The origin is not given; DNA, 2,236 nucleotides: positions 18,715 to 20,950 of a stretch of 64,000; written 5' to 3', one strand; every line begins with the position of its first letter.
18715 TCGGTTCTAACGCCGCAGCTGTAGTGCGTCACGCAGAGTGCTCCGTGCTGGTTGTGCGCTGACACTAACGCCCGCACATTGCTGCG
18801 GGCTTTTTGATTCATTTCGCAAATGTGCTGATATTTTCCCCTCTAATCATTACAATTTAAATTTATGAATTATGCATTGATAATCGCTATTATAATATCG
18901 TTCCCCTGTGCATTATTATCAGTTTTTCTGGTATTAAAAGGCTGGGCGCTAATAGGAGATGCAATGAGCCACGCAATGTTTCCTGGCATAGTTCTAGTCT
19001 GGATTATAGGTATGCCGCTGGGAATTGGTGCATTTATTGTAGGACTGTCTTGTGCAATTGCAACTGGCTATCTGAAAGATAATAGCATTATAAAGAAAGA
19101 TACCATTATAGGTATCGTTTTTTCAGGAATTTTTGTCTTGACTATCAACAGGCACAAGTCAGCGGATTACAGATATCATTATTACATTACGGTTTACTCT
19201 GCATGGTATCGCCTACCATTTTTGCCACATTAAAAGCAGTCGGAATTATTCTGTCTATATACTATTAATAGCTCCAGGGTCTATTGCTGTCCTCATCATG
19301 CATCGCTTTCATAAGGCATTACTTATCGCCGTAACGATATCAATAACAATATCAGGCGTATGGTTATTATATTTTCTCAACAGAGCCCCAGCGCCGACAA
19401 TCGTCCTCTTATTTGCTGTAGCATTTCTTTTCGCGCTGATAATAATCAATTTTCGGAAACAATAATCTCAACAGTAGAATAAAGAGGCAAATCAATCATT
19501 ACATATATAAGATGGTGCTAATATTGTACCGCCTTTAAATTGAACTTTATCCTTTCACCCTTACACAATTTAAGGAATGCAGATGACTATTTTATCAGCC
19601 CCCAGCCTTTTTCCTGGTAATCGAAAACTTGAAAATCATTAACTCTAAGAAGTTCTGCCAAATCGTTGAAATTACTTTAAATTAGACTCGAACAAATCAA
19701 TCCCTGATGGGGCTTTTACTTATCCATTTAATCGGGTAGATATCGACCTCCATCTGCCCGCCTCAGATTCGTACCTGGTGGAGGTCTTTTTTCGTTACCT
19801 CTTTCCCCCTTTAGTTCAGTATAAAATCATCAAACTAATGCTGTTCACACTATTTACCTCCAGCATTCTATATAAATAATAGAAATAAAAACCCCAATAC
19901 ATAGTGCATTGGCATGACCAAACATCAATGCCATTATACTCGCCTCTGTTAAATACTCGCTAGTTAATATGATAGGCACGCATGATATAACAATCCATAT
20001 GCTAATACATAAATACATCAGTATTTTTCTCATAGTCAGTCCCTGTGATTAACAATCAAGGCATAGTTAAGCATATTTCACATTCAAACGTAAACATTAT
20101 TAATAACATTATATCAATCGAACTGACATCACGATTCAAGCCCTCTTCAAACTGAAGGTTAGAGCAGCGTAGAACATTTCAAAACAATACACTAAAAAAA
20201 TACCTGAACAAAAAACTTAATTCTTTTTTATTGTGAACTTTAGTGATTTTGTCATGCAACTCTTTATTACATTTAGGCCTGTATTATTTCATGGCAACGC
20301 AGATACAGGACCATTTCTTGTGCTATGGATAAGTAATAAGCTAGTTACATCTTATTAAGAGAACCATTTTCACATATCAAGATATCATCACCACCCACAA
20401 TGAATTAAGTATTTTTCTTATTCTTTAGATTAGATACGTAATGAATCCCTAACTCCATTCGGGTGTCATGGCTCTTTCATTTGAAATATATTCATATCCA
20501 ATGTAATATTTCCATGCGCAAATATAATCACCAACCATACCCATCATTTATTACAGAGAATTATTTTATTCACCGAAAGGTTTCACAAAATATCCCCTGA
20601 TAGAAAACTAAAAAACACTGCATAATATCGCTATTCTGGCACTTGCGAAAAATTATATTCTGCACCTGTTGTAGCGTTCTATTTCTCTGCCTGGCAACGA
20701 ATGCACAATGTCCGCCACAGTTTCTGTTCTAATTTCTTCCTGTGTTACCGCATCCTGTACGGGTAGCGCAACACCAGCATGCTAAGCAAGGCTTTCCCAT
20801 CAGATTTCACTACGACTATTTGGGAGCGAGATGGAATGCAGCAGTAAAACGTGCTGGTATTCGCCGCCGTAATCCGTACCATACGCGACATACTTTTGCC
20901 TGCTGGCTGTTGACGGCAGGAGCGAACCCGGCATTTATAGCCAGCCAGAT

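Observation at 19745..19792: Orphan strong hairpin plus T-run in the ORF-free stretch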

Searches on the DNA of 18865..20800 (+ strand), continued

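Call 16: get_annotated_region(hit=H71, flank=7000)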
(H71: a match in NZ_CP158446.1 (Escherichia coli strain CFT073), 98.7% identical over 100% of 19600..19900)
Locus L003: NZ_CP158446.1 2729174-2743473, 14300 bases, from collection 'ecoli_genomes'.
description: Escherichia coli strain CFT073 chromosome, complete genome
organism: Escherichia coli strain CFT073 (NCBI taxid 562)
replicon: chromosome; assembly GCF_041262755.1
host: Homo sapiens; source: urine; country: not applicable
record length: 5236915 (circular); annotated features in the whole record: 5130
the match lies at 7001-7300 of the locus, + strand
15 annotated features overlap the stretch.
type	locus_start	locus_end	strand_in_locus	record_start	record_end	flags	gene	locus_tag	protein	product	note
CDS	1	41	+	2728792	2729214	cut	hslJ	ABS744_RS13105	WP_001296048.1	heat shock protein HslJ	-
CDS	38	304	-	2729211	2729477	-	ydbJ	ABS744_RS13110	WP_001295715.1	DUF333 domain-containing protein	-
CDS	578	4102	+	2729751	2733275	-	nifJ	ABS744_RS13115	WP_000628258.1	pyruvate:ferredoxin (flavodoxin) oxidoreductase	-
CDS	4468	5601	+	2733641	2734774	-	ompN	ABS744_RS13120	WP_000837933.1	porin OmpN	-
CDS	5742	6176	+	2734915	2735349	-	uspF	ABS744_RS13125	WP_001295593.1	universal stress protein UspF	-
CDS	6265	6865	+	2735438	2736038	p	-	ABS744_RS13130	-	metal ABC transporter permease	frameshifted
CDS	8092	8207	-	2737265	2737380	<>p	-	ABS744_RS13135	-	DUF1627 domain-containing protein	frameshifted; incomplete; partial in the middle of a contig; missing N-terminus and C-terminus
CDS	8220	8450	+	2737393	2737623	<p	-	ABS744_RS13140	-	tyrosine-type recombinase/integrase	incomplete; partial in the middle of a contig; missing N-terminus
CDS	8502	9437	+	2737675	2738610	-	ttcA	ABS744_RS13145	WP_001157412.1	tRNA 2-thiocytidine(32) synthetase TtcA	-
CDS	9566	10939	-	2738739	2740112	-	dbpA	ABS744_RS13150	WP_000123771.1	ATP-dependent RNA helicase DbpA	-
CDS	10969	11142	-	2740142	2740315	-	ynaL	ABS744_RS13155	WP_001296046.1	protein YnaL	-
CDS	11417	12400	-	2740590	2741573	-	zntB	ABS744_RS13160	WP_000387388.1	zinc transporter ZntB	-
CDS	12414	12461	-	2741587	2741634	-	ydaN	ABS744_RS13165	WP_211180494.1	protein YnaN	-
CDS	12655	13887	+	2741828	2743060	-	dgcM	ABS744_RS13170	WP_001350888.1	diguanylate cyclase DgcM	-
CDS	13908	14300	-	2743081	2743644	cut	smrA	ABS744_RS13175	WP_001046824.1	DNA endonuclease SmrA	-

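Call 35: get_annotated_region(hit=H64, flank=900)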
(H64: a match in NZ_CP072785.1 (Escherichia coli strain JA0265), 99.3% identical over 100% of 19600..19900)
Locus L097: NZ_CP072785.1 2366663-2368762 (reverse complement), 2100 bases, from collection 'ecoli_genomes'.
description: Escherichia coli strain JA0265 chromosome, complete genome
organism: Escherichia coli strain JA0265 (NCBI taxid 562)
replicon: chromosome; assembly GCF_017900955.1
host: not applicable; source: Spontaneous mutant; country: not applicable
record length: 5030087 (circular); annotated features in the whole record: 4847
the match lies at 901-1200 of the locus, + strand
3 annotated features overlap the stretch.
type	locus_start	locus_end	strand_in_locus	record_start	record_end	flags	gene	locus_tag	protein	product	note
CDS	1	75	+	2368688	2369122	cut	uspF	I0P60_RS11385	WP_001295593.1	universal stress protein UspF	-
CDS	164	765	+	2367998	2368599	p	-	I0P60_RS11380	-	metal ABC transporter permease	frameshifted; internal stop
CDS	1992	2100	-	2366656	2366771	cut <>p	-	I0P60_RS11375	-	DUF1627 domain-containing protein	frameshifted; incomplete; partial in the middle of a contig; missing N-terminus and C-terminus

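Call 36: get_annotated_region(hit=H65, flank=900)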
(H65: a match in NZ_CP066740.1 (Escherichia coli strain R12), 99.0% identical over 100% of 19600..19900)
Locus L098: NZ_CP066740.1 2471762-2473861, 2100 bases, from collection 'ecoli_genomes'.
description: Escherichia coli strain R12 chromosome, complete genome
organism: Escherichia coli strain R12 (NCBI taxid 562)
replicon: chromosome; assembly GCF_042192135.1
host: rat; source: UCSB animal house; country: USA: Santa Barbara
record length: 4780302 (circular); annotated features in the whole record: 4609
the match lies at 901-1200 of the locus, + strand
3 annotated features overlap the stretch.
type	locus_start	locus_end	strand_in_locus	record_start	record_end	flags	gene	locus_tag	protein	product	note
CDS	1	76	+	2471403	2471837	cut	uspF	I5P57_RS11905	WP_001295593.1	universal stress protein UspF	-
CDS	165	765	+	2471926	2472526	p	-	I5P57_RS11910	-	metal ABC transporter permease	frameshifted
CDS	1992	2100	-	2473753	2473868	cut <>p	-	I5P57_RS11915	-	DUF1627 domain-containing protein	frameshifted; incomplete; partial in the middle of a contig; missing N-terminus and C-terminus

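Call 37: get_annotated_region(hit=H75, flank=900)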
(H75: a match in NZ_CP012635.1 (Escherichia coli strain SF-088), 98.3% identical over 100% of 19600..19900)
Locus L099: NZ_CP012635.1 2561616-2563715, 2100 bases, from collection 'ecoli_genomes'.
description: Escherichia coli strain SF-088 chromosome, complete genome
organism: Escherichia coli strain SF-088 (NCBI taxid 562)
replicon: chromosome; assembly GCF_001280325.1
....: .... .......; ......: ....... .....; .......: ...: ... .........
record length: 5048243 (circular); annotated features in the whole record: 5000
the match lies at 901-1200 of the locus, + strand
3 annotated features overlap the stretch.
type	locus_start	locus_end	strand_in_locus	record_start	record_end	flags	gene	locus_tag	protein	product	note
CDS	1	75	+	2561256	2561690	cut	uspF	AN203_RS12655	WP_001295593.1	universal stress protein UspF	-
CDS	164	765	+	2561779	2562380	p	-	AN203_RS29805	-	metal ABC transporter permease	frameshifted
CDS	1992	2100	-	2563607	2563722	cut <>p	-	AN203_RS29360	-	DUF1627 domain-containing protein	frameshifted; incomplete; partial in the middle of a contig; missing N-terminus and C-terminus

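Call 38: get_annotated_region(hit=H79, flank=900)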
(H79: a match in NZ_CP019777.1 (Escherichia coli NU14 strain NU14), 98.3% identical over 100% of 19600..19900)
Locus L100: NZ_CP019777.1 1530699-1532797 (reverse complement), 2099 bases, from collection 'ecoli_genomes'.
description: Escherichia coli NU14 chromosome, complete genome
organism: Escherichia coli NU14 strain NU14 (NCBI taxid 569579)
replicon: chromosome; assembly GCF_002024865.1
host: Homo sapiens; source: urine; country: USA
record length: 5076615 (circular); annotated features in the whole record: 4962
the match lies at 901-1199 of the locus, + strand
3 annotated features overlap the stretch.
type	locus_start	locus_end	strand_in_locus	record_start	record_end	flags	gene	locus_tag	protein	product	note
CDS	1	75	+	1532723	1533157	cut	uspF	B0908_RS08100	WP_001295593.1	universal stress protein UspF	-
CDS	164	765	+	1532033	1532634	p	-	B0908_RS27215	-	metal ABC transporter permease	frameshifted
CDS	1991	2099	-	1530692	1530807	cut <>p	-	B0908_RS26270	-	DUF1627 domain-containing protein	frameshifted; incomplete; partial in the middle of a contig; missing N-terminus and C-terminus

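Call 39: get_annotated_region(hit=H63, flank=900)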
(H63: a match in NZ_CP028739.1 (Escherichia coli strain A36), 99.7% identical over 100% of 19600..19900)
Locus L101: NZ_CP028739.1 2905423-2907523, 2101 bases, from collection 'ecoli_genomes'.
description: Escherichia coli strain A36 chromosome, complete genome
organism: Escherichia coli strain A36 (NCBI taxid 562)
replicon: chromosome; assembly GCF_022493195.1
host: Pseudomys apodemoides; source: feces; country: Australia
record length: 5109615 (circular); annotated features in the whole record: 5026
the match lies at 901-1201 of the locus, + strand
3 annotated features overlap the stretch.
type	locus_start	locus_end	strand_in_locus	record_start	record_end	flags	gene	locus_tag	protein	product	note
CDS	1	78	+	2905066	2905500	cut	uspF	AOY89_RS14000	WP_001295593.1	universal stress protein UspF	-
CDS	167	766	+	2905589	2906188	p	-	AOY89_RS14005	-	metal ABC transporter permease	frameshifted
CDS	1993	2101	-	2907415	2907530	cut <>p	-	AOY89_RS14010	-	DUF1627 domain-containing protein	frameshifted; incomplete; partial in the middle of a contig; missing N-terminus and C-terminus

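Call 47: search_dna_similar(query=window:18865-19700:+, collection=phages, mode=distant, max_rows=12)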
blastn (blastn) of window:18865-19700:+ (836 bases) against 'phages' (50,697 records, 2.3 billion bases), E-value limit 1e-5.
Records with a match: 28; places in all: 28; records where one place covers at least 80% of the query: 0.
Best place of each record, by identity: 60-80% 28.
By first word of the organism name: Escherichia 26; Salmonella 2.
By host as written in the record: - 19; Escherichia coli 4; Escherichia coli ECOR13 2; Escherichia coli C 1; Salmonella sp. S7 1; Homo sapiens 1.
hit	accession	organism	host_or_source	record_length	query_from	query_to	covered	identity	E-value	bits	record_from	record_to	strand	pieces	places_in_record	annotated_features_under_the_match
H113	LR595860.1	Escherichia virus Lambda_2E9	-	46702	40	555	61%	67.9%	4e-18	187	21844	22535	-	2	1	Manganese ABC transporter, inner membrane permease protein SitD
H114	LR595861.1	Escherichia virus Lambda_4C10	-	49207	40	555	61%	67.9%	4e-18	187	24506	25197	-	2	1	Manganese ABC transporter, inner membrane permease protein SitD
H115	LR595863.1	Escherichia virus Lambda_4B5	-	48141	40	555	61%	67.9%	4e-18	187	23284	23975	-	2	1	Manganese ABC transporter, inner membrane permease protein SitD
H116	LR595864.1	Escherichia phage 4A7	-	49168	40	555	61%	67.9%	4e-18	187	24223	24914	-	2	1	Manganese ABC transporter, inner membrane permease protein SitD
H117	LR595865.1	Escherichia virus Lambda_2G7a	-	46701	40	555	61%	67.9%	4e-18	187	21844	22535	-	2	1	Manganese ABC transporter, inner membrane permease protein SitD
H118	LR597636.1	Escherichia phage ev207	-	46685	40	555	61%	67.9%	4e-18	187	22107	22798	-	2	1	Manganese ABC transporter, inner membrane permease protein SitD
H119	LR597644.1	Escherichia phage Lambda_ev087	-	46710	40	555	61%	67.9%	4e-18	187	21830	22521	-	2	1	Manganese ABC transporter, inner membrane permease protein SitD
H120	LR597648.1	Escherichia phage Lambda_ev245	-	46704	40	555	61%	67.9%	4e-18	187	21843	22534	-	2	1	Manganese ABC transporter, inner membrane permease protein SitD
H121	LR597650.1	Escherichia phage Lambda_ev203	-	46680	40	555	61%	67.9%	4e-18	187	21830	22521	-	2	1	Manganese ABC transporter, inner membrane permease protein SitD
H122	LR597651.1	Escherichia phage Lambda_ev058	-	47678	40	555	61%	67.9%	4e-18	187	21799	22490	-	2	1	Manganese ABC transporter, inner membrane permease protein SitD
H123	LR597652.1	Escherichia phage Lambda_ev110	-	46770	40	555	61%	67.9%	4e-18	187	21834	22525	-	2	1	Manganese ABC transporter, inner membrane permease protein SitD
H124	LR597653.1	Escherichia phage Lambda_ev066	-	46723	40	555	61%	67.9%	4e-18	187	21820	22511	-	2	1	Manganese ABC transporter, inner membrane permease protein SitD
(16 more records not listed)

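Call 52: search_rna_families(sources=[L002, L093, L096], threshold=gathering)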
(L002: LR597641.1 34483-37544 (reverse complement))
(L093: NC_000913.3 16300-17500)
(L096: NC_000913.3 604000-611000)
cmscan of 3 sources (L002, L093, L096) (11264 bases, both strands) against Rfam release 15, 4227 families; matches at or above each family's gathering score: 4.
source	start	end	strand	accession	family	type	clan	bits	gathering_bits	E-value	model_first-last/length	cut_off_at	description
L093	602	754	-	RF01794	sok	Gene; antitoxin;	-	118.3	59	4.5e-27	1-157/157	no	sok antitoxin (CssrC)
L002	1625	1799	-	RF01794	sok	Gene; antitoxin;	-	115.3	59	2.8e-26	1-157/157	no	sok antitoxin (CssrC)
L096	3690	3845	+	RF01794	sok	Gene; antitoxin;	-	84.4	59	4.5e-18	1-157/157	no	sok antitoxin (CssrC)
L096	6139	6180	-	RF02751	ES036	Gene; sRNA;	-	40.5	37.6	1.9e-05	1-43/43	no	ES036 (CssrF) sRNA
